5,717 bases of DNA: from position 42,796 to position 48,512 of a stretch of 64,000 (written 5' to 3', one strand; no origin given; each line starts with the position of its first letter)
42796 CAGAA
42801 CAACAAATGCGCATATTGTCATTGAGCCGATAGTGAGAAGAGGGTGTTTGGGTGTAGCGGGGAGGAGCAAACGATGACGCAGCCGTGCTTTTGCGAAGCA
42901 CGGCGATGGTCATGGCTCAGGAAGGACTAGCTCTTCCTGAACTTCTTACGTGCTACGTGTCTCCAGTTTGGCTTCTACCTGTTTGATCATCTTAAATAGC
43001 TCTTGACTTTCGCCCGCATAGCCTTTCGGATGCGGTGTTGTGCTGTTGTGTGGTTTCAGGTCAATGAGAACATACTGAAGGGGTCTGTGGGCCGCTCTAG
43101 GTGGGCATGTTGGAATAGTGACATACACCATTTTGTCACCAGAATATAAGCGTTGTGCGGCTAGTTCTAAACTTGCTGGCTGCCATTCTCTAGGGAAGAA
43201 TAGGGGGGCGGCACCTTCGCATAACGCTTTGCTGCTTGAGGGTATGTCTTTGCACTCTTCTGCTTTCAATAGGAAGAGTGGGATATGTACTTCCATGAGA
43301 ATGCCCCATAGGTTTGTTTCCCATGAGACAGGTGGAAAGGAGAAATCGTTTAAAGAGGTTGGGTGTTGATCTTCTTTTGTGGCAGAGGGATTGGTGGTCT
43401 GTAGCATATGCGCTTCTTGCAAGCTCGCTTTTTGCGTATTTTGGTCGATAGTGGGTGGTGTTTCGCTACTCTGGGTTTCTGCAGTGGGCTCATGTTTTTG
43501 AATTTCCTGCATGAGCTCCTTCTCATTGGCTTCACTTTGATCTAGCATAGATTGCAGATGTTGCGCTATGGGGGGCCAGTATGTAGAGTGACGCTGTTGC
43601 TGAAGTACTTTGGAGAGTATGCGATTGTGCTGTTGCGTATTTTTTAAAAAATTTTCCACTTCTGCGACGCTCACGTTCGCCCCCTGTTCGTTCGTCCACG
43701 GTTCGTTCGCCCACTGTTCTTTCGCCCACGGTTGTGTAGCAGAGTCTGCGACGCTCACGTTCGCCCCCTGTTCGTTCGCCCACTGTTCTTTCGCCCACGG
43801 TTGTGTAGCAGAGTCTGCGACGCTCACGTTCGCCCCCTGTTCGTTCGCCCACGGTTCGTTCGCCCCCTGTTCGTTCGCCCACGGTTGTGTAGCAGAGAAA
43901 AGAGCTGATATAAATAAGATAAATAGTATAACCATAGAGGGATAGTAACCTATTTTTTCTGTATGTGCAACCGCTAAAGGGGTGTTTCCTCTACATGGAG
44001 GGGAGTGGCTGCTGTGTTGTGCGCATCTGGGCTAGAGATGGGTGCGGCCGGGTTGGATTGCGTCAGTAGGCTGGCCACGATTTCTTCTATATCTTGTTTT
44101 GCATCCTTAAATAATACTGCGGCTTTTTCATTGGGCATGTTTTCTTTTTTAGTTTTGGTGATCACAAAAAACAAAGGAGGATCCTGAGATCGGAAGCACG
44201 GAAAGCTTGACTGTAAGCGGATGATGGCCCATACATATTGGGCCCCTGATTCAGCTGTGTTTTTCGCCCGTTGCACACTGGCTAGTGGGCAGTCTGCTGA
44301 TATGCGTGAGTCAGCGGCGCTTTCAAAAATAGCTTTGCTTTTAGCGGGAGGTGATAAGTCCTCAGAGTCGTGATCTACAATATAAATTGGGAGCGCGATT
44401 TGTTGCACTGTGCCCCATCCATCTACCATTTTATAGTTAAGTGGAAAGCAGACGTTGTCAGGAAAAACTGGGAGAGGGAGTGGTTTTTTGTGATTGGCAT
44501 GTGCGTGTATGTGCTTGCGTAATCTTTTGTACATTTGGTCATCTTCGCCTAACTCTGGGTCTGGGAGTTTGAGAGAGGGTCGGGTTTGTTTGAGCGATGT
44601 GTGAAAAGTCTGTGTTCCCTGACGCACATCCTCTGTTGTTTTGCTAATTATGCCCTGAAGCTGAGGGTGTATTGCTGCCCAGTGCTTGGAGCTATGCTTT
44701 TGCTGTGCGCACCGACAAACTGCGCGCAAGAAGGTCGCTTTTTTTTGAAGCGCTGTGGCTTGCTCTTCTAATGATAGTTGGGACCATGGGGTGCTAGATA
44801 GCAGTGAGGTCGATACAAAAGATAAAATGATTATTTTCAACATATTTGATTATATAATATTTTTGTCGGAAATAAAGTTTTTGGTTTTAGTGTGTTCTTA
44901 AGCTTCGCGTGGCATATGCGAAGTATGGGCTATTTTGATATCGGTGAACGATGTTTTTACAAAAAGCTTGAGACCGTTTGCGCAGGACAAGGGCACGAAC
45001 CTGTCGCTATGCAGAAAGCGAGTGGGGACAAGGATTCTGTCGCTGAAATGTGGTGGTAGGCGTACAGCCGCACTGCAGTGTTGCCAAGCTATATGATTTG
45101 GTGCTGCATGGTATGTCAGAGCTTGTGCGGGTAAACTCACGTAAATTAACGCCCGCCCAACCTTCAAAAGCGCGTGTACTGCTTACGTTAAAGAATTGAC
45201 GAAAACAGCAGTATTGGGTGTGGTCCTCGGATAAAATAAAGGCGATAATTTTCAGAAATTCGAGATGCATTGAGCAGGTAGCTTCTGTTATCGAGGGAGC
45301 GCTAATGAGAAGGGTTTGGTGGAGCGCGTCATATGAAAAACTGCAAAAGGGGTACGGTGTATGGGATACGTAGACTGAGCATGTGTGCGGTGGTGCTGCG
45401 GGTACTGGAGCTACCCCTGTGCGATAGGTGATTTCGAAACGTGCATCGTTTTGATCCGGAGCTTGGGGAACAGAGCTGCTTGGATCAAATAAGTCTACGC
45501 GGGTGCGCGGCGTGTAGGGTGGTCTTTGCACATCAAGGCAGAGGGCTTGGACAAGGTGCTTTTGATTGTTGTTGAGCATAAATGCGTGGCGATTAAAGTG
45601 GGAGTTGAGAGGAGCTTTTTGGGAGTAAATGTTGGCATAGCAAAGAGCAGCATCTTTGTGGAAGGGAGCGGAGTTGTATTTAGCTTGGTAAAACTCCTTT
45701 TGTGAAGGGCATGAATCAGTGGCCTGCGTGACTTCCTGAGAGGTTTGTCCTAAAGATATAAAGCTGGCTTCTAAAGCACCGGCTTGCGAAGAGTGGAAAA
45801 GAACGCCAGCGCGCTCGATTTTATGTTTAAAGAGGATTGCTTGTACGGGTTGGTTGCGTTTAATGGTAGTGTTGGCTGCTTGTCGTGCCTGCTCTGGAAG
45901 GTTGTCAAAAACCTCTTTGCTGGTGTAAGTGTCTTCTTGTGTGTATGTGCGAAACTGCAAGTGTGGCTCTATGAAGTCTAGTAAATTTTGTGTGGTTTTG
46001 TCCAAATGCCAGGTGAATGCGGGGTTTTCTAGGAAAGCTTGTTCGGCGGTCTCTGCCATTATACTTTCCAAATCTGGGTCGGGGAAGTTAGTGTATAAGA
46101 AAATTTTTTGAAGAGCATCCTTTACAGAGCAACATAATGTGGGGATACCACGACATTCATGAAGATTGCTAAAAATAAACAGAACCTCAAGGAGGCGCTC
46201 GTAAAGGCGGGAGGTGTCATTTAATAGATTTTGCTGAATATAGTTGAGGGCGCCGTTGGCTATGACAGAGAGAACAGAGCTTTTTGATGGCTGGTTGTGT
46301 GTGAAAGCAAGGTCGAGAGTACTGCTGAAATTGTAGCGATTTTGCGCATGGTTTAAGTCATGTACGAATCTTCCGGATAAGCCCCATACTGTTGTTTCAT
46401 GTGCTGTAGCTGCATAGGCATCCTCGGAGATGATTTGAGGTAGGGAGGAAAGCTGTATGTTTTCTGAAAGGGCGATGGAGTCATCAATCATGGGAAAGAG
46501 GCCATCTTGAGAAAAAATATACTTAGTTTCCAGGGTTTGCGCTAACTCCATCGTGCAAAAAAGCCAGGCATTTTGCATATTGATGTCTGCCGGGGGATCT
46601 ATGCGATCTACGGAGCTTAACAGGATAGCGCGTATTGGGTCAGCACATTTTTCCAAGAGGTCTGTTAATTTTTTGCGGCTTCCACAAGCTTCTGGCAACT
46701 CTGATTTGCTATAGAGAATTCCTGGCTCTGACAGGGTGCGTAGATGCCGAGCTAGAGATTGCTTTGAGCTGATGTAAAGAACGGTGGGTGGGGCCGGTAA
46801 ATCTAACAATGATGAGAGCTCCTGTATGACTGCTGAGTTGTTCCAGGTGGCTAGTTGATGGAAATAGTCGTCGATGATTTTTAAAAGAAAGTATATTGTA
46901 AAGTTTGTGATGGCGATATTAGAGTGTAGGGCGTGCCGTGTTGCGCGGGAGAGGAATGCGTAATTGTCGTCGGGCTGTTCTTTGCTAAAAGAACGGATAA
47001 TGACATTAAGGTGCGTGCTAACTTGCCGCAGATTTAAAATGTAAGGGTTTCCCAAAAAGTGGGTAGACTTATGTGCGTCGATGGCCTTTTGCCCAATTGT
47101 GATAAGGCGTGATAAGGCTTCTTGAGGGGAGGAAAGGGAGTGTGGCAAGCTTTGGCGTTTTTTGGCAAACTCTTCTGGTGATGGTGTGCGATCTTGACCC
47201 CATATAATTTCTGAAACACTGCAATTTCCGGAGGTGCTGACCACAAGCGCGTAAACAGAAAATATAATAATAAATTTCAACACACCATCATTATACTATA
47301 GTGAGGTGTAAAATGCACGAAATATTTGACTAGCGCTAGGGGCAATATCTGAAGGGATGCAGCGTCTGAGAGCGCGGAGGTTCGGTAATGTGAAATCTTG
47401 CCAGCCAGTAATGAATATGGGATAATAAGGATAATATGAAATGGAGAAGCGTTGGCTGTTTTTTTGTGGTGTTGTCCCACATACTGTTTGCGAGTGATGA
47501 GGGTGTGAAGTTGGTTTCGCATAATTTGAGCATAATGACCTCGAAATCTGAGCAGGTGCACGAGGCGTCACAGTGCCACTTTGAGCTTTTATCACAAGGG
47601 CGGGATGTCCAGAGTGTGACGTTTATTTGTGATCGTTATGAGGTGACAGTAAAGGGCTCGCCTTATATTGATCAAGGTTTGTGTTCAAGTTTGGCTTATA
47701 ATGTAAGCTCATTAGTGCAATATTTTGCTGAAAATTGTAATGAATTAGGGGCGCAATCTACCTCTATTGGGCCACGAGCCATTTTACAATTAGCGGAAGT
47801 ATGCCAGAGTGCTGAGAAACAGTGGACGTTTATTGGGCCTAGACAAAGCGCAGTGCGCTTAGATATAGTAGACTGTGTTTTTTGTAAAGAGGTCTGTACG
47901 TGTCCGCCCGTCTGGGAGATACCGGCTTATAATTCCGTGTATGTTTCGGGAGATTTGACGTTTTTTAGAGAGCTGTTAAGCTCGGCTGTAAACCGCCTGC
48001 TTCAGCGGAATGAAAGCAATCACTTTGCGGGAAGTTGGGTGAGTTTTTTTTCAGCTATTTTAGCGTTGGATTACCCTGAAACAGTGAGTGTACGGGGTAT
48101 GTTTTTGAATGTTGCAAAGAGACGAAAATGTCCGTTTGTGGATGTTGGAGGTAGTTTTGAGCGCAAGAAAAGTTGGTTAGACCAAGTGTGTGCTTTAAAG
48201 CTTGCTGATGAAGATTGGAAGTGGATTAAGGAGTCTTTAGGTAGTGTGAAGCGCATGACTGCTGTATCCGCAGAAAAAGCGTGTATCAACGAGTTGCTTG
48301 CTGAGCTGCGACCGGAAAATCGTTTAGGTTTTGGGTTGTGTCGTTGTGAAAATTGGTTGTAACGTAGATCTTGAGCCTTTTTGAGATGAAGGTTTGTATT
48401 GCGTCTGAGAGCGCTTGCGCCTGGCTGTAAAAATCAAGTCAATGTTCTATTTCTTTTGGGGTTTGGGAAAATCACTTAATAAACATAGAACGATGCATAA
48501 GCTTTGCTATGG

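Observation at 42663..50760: An 8-kb opposite-strand island interrupts the array; it contains an anciently duplicated two-gene module and leaves a truncated family gene at its edge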

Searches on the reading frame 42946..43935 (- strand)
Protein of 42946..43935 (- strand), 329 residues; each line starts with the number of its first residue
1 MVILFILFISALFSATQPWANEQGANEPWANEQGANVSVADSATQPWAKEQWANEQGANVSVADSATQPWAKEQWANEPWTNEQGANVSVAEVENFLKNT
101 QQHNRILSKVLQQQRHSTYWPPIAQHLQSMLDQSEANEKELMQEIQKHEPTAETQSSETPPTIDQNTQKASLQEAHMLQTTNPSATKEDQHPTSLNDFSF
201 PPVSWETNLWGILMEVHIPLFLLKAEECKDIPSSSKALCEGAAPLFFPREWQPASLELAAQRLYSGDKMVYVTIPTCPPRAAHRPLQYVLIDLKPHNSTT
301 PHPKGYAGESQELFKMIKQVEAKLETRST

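Call 7: search_protein_families(library=pfam, proteins=[window:42946-43935:-], max_evalue=1)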
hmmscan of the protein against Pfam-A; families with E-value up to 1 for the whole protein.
window:42946-43935:- (329 aa): 1 family
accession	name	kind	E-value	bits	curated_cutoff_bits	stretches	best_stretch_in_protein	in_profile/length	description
PF10697.14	DUF2502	-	0.48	11.1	27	1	47-86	27-67/90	Protein of unknown function (DUF2502)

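Call 34: search_protein_families(library=ncbifam, proteins=[window:42946-43935:-], max_evalue=1)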
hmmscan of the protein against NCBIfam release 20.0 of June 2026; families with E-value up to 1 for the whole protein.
window:42946-43935:- (329 aa): 5 families
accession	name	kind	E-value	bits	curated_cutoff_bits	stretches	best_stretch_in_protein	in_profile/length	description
NF033092.0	HK_WalK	equivalog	0.025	13.2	725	1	92-193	36-139/594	cell wall metabolism sensor histidine kinase WalK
TIGR01399.1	hrcV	equivalog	0.076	11.4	692.25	1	53-151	421-517/677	type III secretion system export apparatus subunit SctV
NF033109.1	sensor_MecR1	exception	0.09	11.2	1200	1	12-106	409-502/585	beta-lactam sensor/signal transducer MecR1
NF058632.1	SerThrKinPrkT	equivalog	0.15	11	280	1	89-173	206-290/322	serine/threonine protein kinase PrkT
NF045576.1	BT_3928_fam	equivalog_domain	0.92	8.5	250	0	36-172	184-318/358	BT_3928 family protein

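Call 83: search_protein_families(library=phrogs, proteins=[window:42946-43935:-], max_evalue=0.1)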
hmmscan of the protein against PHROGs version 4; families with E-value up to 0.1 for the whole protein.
window:42946-43935:- (329 aa): 0 families

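Call 84: search_protein_families(library=padloc, proteins=[window:42946-43935:-], max_evalue=0.1)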
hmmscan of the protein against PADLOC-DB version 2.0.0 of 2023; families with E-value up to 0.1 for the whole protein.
window:42946-43935:- (329 aa): 0 families

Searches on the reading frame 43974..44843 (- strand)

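Call 7: search_protein_families(library=pfam, proteins=[window:43974-44843:-], max_evalue=1)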
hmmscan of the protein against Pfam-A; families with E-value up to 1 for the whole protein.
window:43974-44843:- (289 aa): 1 family
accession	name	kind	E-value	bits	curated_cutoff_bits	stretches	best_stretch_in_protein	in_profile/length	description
PF24598.1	DOP1_C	-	0.13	11.7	27.3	1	31-78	275-323/431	DOP1 C-terminal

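Call 34: search_protein_families(library=ncbifam, proteins=[window:43974-44843:-], max_evalue=1)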
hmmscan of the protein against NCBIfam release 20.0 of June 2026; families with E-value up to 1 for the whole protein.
window:43974-44843:- (289 aa): 1 family
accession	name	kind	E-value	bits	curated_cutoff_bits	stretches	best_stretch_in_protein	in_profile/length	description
NF033885.1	conj_TraP_IncI1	equivalog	0.058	13.1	135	1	3-113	21-131/217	conjugal transfer protein TraP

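Call 83: search_protein_families(library=phrogs, proteins=[window:43974-44843:-], max_evalue=0.1)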
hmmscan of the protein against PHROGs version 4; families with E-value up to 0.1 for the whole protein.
window:43974-44843:- (289 aa): 0 families

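Call 84: search_protein_families(library=padloc, proteins=[window:43974-44843:-], max_evalue=0.1)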
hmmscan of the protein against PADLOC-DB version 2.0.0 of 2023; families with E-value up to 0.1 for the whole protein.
window:43974-44843:- (289 aa): 0 families

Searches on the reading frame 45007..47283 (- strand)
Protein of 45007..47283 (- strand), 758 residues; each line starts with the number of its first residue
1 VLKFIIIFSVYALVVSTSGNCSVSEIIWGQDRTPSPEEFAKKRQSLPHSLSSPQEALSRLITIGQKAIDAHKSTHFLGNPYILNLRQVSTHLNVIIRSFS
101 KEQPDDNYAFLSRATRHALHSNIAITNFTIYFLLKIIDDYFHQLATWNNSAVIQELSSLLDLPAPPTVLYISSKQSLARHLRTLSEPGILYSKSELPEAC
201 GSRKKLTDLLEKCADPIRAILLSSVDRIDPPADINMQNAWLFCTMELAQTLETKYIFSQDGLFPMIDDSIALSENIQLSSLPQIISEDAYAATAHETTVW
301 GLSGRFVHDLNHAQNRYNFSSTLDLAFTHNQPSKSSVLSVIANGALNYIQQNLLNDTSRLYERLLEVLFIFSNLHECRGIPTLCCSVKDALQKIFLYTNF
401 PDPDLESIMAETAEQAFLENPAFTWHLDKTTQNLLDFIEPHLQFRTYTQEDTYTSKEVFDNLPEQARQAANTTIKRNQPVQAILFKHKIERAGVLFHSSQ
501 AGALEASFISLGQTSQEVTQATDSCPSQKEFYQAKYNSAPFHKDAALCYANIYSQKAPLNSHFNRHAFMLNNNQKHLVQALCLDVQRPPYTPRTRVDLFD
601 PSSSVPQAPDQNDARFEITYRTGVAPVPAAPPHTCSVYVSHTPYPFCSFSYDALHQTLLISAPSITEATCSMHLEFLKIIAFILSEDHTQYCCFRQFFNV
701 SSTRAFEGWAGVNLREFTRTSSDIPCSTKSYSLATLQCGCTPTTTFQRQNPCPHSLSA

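Call 7: search_protein_families(library=pfam, proteins=[window:45007-47283:-], max_evalue=1)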
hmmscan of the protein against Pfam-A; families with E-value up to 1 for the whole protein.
window:45007-47283:- (758 aa): 0 families

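Call 34: search_protein_families(library=ncbifam, proteins=[window:45007-47283:-], max_evalue=1)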
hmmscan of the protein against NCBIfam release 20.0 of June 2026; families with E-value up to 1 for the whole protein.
window:45007-47283:- (758 aa): 0 families

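Call 35: search_solved_structures(query=window:45007-47283:-, max_evalue=10)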
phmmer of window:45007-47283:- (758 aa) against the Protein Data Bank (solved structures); distinct sequences matched with E-value up to 10: 0.

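Call 38: find_homologous_proteins(query=window:45007-47283:-, max_evalue=0.01)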
Query window:45007-47283:- (758 aa): 1 proteins with E <= 0.01 among 8000 candidates.
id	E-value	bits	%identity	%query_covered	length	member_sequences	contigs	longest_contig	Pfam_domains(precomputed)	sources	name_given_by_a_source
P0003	0.0e+0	1704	100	98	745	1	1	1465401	-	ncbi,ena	-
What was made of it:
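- On Horizontally acquired genomic island or mobile element: X finds only itself (call 38).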

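Call 64: find_encoding_contigs(protein=P0003, flank=10000, max_places=5)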
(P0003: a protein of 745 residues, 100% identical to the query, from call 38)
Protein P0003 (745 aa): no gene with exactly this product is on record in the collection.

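Call 83: search_protein_families(library=phrogs, proteins=[window:45007-47283:-], max_evalue=0.1)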
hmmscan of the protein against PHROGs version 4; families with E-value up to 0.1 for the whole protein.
window:45007-47283:- (758 aa): 0 families

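Call 84: search_protein_families(library=padloc, proteins=[window:45007-47283:-], max_evalue=0.1)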
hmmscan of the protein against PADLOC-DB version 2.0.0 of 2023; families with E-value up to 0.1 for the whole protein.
window:45007-47283:- (758 aa): 0 families

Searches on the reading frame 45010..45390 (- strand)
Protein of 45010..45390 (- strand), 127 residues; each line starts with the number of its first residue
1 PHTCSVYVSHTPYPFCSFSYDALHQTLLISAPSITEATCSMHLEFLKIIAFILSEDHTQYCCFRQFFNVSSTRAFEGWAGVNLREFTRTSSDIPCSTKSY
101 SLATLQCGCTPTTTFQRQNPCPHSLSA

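Call 71: find_related_loci(query=A6, collection=metagenome_contigs, flank=10000)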
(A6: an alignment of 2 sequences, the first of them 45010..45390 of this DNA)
Query A6 (127 aa) in metagenome_contigs; peptide patterns used: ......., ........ (x = any residue, [..] = any of these).
58 stretches matched a pattern, but none encodes a relative of the query by tblastn (E <= 1e-3).
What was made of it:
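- Tried and rejected: The X C-terminus alignment found nothing (call 71).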

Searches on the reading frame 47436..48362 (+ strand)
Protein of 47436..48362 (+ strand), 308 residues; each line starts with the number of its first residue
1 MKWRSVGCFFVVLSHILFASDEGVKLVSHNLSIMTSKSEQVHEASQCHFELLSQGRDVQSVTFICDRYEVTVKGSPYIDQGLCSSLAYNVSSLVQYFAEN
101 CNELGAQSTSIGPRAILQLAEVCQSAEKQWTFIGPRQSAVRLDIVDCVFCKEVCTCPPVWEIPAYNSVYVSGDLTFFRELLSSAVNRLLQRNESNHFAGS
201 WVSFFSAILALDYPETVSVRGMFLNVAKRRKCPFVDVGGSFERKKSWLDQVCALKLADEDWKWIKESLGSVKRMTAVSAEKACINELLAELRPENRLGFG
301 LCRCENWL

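Call 7: search_protein_families(library=pfam, proteins=[window:47436-48362:+], max_evalue=1)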
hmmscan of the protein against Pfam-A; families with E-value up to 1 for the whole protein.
window:47436-48362:+ (308 aa): 0 families

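Call 34: search_protein_families(library=ncbifam, proteins=[window:47436-48362:+], max_evalue=1)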
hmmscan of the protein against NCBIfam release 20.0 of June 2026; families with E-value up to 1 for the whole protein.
window:47436-48362:+ (308 aa): 0 families

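Call 83: search_protein_families(library=phrogs, proteins=[window:47436-48362:+], max_evalue=0.1)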
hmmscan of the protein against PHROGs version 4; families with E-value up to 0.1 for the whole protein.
window:47436-48362:+ (308 aa): 0 families

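Call 84: search_protein_families(library=padloc, proteins=[window:47436-48362:+], max_evalue=0.1)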
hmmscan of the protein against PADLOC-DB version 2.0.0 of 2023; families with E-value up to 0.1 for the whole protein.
window:47436-48362:+ (308 aa): 0 families

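Call 85: search_solved_structures(query=window:47436-48362:+, max_evalue=10)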
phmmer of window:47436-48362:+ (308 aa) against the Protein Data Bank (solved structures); distinct sequences matched with E-value up to 10: 0.

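Call 97: list_cluster_members(proteins=[window:47436-48359:+, window:43977-44843:-, window:50700-51101:+, window:50730-51101:+, window:50754-51101:+])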
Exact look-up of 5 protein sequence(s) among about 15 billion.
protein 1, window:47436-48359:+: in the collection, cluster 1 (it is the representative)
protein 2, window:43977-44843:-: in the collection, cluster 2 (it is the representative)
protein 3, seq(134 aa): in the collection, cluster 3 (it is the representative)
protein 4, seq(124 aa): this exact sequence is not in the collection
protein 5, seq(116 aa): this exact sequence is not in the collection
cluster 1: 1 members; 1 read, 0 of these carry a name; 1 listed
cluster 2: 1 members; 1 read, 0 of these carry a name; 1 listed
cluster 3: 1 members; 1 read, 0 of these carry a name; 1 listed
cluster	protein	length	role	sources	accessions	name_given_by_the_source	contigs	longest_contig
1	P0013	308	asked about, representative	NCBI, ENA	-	-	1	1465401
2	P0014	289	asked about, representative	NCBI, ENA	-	-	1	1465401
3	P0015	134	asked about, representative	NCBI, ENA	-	-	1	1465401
